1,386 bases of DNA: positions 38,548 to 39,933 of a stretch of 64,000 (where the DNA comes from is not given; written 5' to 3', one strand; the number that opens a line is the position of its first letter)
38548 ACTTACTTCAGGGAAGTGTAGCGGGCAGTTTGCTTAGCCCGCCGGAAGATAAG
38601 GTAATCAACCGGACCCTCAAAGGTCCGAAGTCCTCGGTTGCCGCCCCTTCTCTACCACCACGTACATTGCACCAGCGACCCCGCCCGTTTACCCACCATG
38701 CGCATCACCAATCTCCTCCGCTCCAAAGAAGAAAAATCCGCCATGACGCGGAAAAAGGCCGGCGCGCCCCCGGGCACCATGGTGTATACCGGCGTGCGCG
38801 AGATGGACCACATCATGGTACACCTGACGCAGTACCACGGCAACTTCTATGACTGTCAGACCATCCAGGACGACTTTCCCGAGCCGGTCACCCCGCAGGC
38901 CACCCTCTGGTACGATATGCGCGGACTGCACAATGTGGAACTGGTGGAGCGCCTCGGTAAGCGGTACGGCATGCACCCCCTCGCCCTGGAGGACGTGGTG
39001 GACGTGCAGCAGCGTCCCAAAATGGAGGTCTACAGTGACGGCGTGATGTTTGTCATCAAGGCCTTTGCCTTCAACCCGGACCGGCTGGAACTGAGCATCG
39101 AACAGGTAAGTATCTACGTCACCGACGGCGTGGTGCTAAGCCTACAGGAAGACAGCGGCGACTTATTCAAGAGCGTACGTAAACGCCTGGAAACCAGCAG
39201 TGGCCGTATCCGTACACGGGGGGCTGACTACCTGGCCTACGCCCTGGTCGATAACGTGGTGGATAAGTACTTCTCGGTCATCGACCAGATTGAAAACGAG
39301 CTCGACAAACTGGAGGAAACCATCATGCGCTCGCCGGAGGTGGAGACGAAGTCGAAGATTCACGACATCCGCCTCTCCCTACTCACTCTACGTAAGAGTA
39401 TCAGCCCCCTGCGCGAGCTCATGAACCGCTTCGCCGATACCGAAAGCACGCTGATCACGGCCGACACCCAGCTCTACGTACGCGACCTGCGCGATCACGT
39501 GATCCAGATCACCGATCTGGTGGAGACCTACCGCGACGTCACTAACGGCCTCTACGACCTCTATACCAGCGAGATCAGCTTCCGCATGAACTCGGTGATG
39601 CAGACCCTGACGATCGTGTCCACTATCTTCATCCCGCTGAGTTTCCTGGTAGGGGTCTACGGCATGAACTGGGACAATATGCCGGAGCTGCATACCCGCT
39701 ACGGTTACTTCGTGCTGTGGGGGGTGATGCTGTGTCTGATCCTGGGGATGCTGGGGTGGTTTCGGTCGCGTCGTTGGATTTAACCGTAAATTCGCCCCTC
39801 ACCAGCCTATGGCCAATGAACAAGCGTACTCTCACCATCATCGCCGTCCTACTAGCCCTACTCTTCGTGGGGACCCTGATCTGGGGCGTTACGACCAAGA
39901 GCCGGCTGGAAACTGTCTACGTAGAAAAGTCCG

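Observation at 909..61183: Dispersed GC-rich 18-28 nt repeat (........-NCGC-RGGTGC) inside unrelated genes, in different frames, and in intergenic DNA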

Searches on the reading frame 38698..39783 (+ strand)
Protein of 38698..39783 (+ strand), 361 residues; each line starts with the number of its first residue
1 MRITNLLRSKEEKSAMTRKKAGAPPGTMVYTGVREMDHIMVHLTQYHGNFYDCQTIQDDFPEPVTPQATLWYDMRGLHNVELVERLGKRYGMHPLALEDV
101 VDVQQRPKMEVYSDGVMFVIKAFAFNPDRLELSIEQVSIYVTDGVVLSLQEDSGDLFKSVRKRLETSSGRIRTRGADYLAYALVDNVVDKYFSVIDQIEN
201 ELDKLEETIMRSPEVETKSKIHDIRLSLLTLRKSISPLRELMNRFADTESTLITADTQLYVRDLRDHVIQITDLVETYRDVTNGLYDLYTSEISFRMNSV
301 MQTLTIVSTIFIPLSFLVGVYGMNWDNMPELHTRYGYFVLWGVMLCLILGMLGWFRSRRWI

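Call 60: search_protein_families(library=pfam, proteins=[window:38698-39783:+], max_evalue=0.001)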
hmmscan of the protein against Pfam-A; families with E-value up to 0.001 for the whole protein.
window:38698-39783:+ (361 aa): 2 families
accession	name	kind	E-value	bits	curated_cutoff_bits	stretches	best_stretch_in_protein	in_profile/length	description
PF01544.23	CorA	-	3.4e-67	227.2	27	1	68-356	3-291/292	CorA-like Mg2+ transporter protein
PF25101.1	Spectrin_7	-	0.00067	20.4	27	0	195-272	3-79/99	Animal spectrin repeats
